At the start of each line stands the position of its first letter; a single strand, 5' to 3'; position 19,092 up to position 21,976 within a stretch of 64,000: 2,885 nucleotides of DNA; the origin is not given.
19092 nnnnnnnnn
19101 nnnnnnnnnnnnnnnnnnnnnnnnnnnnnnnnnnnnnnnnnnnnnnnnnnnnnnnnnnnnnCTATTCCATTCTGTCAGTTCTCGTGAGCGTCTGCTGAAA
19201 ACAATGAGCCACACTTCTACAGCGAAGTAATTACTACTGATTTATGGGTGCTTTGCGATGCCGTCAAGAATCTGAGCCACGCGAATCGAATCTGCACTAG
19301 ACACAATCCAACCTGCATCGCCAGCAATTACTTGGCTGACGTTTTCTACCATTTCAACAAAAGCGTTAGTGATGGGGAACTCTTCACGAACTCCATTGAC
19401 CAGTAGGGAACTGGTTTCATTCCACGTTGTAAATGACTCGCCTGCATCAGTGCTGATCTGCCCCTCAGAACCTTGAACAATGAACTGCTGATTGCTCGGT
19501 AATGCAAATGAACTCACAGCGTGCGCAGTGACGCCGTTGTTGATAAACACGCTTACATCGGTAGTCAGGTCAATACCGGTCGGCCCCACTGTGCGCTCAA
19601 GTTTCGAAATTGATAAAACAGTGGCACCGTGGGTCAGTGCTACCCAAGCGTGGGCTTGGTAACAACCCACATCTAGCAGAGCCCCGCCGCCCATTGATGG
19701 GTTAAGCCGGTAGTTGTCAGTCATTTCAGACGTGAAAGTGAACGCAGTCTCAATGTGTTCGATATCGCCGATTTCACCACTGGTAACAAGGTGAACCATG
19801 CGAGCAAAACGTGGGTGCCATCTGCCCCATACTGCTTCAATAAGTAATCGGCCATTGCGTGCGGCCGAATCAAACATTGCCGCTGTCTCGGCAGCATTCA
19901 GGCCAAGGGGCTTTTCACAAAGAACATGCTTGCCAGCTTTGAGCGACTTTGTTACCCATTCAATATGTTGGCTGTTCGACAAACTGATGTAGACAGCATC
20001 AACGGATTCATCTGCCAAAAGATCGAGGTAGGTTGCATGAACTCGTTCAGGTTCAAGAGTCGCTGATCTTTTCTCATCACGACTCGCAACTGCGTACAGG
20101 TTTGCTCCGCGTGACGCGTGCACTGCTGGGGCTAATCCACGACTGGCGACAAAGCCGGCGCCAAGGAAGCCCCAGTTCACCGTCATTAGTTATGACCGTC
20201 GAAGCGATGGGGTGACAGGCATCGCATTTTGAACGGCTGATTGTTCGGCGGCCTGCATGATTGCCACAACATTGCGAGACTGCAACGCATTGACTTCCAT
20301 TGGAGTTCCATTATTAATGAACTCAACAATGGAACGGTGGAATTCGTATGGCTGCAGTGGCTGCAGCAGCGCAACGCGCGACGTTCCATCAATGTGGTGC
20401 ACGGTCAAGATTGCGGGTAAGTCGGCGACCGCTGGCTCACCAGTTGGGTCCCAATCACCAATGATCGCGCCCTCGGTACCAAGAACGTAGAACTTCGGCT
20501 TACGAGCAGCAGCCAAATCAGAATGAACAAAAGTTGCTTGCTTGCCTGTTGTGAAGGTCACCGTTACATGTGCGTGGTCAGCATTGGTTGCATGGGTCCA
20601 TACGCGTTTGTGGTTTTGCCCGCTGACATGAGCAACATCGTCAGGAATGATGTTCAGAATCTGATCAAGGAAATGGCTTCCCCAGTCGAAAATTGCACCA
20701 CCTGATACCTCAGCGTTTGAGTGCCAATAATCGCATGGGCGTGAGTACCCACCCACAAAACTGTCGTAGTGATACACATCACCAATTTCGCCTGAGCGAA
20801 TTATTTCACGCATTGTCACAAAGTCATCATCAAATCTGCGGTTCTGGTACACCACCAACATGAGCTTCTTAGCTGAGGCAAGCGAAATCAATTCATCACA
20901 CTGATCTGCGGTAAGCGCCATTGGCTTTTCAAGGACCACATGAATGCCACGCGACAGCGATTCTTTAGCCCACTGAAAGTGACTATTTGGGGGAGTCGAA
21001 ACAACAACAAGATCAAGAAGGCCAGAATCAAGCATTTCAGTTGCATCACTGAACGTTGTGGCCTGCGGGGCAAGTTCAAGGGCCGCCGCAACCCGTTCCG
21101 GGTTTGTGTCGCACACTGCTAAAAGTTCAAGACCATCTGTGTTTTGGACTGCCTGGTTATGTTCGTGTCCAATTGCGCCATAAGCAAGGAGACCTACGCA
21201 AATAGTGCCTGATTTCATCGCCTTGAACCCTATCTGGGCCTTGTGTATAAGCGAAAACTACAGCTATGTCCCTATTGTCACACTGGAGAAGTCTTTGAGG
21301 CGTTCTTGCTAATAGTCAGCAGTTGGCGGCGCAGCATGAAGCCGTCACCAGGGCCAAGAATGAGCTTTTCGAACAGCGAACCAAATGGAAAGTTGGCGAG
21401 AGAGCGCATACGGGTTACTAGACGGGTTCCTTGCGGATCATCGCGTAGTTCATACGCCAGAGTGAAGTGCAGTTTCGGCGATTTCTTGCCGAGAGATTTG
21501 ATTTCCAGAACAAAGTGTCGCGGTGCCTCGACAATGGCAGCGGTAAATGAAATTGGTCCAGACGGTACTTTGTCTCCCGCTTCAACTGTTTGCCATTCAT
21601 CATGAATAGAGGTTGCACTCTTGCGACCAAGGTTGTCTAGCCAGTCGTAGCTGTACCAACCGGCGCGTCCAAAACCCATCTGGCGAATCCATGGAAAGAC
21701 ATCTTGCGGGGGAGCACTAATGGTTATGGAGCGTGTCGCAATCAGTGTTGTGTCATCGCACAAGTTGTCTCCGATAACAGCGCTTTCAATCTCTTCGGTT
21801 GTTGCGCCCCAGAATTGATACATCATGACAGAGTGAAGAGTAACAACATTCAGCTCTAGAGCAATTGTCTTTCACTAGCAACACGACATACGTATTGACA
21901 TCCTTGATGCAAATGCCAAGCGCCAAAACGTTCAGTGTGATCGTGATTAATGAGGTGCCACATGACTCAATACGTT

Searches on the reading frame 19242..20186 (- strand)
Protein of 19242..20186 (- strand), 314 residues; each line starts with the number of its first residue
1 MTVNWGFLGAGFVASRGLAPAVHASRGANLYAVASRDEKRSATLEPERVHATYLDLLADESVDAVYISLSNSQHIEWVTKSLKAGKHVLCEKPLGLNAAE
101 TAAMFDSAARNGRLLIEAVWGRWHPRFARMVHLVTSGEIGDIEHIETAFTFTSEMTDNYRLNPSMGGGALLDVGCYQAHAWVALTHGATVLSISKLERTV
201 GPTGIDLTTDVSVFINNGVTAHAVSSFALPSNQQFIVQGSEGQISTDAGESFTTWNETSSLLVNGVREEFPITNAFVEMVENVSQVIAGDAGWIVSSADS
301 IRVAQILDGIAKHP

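Call 14: search_protein_families(library=pfam, proteins=[window:19242-20186:-], max_evalue=0.001)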
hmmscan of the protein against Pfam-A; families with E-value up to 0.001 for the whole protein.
window:19242-20186:- (314 aa): 2 families
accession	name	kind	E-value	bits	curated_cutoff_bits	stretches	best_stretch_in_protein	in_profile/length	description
PF01408.29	GFO_IDH_MocA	-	1.2e-20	74.8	24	1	4-116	2-117/120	Oxidoreductase family, NAD-binding Rossmann fold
PF22725.1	GFO_IDH_MocA_C3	-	1.3e-16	61.1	27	1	127-244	1-123/124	GFO/IDH/MocA C-terminal domain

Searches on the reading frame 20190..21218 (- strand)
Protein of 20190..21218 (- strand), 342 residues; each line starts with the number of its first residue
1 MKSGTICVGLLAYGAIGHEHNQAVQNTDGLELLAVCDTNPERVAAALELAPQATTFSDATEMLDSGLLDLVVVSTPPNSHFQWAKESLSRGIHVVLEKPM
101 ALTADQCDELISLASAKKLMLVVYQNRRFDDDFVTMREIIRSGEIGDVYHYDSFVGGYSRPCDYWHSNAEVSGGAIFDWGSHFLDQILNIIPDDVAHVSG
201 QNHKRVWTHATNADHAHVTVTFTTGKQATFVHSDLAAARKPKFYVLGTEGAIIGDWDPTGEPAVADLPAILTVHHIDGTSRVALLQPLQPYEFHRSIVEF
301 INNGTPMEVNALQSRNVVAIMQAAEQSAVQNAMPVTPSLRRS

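Call 14: search_protein_families(library=pfam, proteins=[window:20190-21218:-], max_evalue=0.001)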
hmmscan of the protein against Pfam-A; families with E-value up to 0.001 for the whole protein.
window:20190-21218:- (342 aa): 5 families
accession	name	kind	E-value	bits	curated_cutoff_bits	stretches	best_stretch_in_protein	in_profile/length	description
PF01408.29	GFO_IDH_MocA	-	6.3e-24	85.4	24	1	9-124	4-119/120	Oxidoreductase family, NAD-binding Rossmann fold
PF22725.1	GFO_IDH_MocA_C3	-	8.3e-23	81.2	27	1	133-252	1-123/124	GFO/IDH/MocA C-terminal domain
PF02894.22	GFO_IDH_MocA_C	-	3.4e-15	56.9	22.9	1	137-335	1-216/218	Oxidoreductase family, C-terminal alpha/beta domain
PF03447.22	NAD_binding_3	-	7e-07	30.4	24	1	13-118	2-110/116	Homoserine dehydrogenase, NAD binding domain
PF01113.26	DapB_N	-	0.00098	19.6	25.6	0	13-96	9-96/124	Dihydrodipicolinate reductase, N-terminus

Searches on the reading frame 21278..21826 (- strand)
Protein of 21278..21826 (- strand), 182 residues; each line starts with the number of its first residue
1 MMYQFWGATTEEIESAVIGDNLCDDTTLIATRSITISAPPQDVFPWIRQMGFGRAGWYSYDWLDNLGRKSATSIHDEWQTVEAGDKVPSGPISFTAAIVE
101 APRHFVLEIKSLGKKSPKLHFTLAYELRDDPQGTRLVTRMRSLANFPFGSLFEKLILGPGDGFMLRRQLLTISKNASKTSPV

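Call 14: search_protein_families(library=pfam, proteins=[window:21278-21826:-], max_evalue=0.001)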
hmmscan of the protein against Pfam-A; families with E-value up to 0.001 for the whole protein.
window:21278-21826:- (182 aa): 1 family
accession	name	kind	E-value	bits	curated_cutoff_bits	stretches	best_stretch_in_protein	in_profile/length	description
PF10604.15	Polyketide_cyc2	-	2.2e-05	25.2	27.4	1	30-154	4-119/142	Polyketide cyclase / dehydrase and lipid transport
